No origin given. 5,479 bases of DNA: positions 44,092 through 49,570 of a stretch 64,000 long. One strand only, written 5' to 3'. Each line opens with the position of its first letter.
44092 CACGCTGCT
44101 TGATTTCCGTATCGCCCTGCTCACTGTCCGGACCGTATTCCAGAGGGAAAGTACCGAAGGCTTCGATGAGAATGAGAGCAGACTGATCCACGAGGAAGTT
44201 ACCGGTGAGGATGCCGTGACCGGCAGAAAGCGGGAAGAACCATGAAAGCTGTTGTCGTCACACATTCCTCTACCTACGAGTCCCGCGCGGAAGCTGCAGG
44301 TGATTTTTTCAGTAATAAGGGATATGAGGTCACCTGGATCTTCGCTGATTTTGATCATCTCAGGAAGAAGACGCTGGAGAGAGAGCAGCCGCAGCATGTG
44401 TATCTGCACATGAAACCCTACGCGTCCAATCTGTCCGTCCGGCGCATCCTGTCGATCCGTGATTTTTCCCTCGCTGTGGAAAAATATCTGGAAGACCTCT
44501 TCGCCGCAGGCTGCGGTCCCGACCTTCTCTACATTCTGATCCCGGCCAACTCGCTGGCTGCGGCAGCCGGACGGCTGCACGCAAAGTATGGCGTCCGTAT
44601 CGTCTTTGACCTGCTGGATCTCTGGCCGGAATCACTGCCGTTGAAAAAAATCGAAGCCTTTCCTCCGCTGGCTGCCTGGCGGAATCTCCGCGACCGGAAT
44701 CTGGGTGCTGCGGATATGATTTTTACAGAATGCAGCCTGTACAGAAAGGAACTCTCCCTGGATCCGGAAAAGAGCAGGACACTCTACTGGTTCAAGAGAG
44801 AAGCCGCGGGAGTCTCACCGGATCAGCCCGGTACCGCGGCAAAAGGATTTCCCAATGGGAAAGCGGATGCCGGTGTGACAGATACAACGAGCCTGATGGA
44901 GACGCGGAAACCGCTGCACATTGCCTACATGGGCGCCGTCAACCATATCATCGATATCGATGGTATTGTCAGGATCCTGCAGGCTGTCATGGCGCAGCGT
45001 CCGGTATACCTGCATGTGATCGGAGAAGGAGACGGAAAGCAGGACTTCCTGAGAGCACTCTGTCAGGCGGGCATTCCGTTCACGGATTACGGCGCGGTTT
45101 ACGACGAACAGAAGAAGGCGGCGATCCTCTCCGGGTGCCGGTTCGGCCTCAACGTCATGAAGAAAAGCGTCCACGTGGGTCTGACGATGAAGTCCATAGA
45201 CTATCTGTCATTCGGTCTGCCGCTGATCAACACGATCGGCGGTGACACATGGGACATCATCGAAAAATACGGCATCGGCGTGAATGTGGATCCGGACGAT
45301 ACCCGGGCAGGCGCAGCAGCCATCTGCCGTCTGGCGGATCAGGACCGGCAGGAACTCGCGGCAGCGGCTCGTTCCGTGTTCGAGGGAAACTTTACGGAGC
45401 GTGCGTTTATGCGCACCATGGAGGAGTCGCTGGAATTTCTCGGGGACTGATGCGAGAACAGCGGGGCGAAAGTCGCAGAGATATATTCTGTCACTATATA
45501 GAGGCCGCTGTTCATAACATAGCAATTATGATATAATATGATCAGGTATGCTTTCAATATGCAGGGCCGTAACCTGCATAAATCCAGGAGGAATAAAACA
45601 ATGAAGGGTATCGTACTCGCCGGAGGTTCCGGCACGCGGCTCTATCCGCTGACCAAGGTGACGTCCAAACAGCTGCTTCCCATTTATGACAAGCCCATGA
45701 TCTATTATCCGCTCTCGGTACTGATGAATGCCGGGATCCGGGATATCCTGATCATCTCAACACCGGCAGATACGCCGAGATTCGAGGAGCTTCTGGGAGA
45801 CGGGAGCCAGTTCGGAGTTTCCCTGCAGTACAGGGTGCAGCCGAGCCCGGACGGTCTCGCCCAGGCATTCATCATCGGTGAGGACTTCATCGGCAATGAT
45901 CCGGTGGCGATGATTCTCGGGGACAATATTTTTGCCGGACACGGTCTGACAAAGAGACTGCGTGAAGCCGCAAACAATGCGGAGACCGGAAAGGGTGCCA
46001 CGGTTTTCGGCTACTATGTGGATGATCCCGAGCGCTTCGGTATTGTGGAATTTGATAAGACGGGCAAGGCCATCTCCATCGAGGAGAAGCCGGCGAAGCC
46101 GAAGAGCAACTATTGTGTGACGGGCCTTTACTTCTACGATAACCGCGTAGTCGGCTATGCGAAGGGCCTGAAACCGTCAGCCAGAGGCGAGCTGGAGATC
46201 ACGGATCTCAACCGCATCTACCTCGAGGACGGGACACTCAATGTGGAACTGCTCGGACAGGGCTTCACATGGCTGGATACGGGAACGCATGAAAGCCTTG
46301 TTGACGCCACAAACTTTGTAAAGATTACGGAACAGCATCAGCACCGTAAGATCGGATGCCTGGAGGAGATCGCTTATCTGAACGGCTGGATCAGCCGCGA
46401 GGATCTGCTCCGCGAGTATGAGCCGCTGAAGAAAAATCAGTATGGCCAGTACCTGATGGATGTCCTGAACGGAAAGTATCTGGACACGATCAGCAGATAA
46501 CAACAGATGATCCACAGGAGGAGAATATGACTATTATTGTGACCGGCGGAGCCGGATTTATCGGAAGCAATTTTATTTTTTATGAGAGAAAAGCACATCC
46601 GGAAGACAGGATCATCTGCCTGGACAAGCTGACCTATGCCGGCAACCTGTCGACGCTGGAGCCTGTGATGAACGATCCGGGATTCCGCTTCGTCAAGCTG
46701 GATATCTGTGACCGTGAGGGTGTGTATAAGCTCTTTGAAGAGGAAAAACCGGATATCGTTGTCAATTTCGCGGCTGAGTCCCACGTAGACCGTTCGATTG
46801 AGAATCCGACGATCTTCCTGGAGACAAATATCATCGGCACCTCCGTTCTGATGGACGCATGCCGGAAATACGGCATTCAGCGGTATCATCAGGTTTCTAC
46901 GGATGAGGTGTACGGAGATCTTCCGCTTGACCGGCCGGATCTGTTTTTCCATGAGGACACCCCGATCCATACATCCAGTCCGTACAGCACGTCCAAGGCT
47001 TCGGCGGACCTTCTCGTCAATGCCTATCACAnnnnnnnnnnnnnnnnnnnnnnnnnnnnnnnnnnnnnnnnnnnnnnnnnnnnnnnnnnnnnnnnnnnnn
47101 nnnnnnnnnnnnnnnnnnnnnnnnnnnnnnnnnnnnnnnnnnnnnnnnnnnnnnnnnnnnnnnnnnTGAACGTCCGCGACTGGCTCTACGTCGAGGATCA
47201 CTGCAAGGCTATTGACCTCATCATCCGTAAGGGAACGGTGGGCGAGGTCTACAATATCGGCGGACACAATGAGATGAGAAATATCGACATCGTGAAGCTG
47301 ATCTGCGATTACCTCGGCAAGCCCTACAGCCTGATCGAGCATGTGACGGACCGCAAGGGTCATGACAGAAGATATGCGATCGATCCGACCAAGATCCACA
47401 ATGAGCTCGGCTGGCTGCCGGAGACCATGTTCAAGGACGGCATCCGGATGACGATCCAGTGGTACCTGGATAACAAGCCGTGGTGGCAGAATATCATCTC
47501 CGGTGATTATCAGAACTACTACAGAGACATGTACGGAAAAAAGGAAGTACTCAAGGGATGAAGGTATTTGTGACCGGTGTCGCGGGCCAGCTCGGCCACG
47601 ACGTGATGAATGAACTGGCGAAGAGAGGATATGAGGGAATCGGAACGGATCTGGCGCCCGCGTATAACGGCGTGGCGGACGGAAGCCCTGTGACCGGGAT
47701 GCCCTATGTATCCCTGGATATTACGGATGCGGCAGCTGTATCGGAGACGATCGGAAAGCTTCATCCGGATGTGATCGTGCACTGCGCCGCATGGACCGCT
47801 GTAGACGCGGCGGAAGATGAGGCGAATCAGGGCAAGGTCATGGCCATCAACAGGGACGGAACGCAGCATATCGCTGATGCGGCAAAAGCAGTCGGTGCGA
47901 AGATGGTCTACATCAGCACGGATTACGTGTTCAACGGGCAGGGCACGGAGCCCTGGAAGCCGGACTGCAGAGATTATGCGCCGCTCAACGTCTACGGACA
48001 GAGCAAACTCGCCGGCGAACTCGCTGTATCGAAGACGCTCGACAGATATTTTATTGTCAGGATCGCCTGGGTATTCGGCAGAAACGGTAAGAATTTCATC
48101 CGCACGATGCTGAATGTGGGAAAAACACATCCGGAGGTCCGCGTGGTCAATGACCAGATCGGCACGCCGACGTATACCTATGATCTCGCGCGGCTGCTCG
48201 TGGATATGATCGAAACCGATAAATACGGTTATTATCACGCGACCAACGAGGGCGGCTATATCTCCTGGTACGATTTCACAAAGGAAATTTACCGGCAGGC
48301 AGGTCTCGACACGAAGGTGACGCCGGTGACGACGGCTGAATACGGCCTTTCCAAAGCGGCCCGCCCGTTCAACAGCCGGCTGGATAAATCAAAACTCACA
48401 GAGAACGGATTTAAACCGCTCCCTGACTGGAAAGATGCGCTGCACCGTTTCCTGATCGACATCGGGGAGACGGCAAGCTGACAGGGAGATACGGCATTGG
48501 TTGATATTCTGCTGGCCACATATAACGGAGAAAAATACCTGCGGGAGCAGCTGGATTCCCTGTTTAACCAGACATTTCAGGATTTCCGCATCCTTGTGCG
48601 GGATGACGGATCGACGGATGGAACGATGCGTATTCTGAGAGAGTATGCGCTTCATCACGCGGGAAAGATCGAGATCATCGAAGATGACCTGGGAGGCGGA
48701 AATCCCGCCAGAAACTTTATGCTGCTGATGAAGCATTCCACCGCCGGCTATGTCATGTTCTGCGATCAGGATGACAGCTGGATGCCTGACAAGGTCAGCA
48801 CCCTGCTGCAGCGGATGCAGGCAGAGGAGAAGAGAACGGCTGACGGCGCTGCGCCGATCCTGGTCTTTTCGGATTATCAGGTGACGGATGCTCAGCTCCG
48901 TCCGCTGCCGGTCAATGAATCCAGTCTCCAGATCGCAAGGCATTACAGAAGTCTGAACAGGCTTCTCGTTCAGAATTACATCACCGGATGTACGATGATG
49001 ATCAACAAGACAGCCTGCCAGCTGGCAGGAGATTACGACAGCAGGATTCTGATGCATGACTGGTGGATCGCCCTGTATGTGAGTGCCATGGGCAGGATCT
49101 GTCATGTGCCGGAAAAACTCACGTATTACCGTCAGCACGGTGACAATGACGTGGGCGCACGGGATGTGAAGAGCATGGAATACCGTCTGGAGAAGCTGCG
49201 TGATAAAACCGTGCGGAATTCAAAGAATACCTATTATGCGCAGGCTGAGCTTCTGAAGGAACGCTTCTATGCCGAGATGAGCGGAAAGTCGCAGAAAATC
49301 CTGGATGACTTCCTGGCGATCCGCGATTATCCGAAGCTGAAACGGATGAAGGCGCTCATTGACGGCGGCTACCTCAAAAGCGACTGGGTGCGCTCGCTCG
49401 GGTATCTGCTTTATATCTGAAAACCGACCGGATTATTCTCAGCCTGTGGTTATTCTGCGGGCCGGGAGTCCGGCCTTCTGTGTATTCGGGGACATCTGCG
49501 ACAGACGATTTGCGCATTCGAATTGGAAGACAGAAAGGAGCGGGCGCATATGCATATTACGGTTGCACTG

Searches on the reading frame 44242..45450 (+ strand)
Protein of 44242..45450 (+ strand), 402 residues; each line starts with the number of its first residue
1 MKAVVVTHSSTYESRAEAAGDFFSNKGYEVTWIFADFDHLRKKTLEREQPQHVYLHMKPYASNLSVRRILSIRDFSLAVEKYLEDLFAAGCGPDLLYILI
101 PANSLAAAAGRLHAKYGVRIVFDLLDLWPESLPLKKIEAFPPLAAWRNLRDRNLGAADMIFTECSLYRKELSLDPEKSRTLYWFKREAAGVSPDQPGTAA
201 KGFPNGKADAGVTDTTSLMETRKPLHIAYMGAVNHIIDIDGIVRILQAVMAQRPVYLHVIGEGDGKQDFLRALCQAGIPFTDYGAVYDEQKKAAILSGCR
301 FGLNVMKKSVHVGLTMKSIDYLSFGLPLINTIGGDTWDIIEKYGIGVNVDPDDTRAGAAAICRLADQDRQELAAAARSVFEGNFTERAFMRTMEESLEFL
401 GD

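Call 21: search_protein_families(library=pfam, proteins=[window:44242-45450:+], max_evalue=0.001)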
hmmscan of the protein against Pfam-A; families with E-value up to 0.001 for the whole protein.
window:44242-45450:+ (402 aa): 2 families
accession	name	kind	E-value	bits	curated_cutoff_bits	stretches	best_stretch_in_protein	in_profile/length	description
PF13692.12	Glyco_trans_1_4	-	3.3e-07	31.1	27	1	227-366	4-141/142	Glycosyl transferases group 1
PF13524.12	Glyco_trans_1_2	-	0.00051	20.5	25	1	267-393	3-142/144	Glycosyl transferase-like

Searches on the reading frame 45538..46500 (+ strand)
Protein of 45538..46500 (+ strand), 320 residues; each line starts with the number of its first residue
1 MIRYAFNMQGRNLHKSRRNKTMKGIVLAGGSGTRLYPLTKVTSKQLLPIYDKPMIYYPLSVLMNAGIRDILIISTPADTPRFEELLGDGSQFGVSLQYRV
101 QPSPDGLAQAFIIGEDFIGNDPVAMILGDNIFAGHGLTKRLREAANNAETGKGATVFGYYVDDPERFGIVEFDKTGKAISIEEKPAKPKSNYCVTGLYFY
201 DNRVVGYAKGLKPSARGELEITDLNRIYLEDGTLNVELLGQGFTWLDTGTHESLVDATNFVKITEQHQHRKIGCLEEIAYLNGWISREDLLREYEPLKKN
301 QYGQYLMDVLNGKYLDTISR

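Call 21: search_protein_families(library=pfam, proteins=[window:45538-46500:+], max_evalue=0.001)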
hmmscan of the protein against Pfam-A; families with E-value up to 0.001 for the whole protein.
window:45538-46500:+ (320 aa): 2 families
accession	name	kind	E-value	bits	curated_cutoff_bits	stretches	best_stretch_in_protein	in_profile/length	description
PF00483.29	NTP_transferase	-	8.4e-77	258.5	21.2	1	23-261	1-242/245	Nucleotidyl transferase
PF12804.13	NTP_transf_3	-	2.4e-09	38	27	1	24-149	1-115/160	MobA-like NTP transferase domain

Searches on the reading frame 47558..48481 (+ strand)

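Call 21: search_protein_families(library=pfam, proteins=[window:47558-48481:+], max_evalue=0.001)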
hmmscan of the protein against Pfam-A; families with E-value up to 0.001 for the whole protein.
window:47558-48481:+ (307 aa): 6 families
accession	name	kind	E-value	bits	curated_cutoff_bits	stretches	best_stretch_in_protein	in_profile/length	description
PF04321.23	RmlD_sub_bind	-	1.9e-89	300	27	1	1-299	1-282/287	RmlD substrate binding domain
PF01370.27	Epimerase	-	2.3e-25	89.8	20.9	1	3-220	1-227/240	NAD dependent epimerase/dehydratase family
PF16363.11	GDP_Man_Dehyd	-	9e-17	62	27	1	4-166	1-173/332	GDP-mannose 4,6 dehydratase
PF02719.21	Polysacc_synt_2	-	4.5e-10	39.6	20.2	1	50-160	58-152/293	Polysaccharide biosynthesis protein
PF01073.25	3Beta_HSD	-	3.5e-08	33.2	22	1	5-191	2-200/280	3-beta hydroxysteroid dehydrogenase/isomerase family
PF07993.18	NAD_binding_4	-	6.6e-08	32.4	20.1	1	71-174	90-209/258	Male sterility protein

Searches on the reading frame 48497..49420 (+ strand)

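Call 21: search_protein_families(library=pfam, proteins=[window:48497-49420:+], max_evalue=0.001)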
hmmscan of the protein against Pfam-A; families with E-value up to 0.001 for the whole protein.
window:48497-49420:+ (307 aa): 3 families
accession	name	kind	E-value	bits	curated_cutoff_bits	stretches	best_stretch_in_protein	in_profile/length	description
PF00535.33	Glycos_transf_2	-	2.1e-24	86.8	23.3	1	4-121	2-117/168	Glycosyl transferase family 2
PF10111.15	Glyco_tranf_2_2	-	1.4e-09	38.3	27.3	1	6-211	6-216/276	Glycosyltransferase like family 2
PF13641.12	Glyco_tranf_2_3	-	8e-05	23.2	27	1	5-199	6-198/230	Glycosyltransferase like family 2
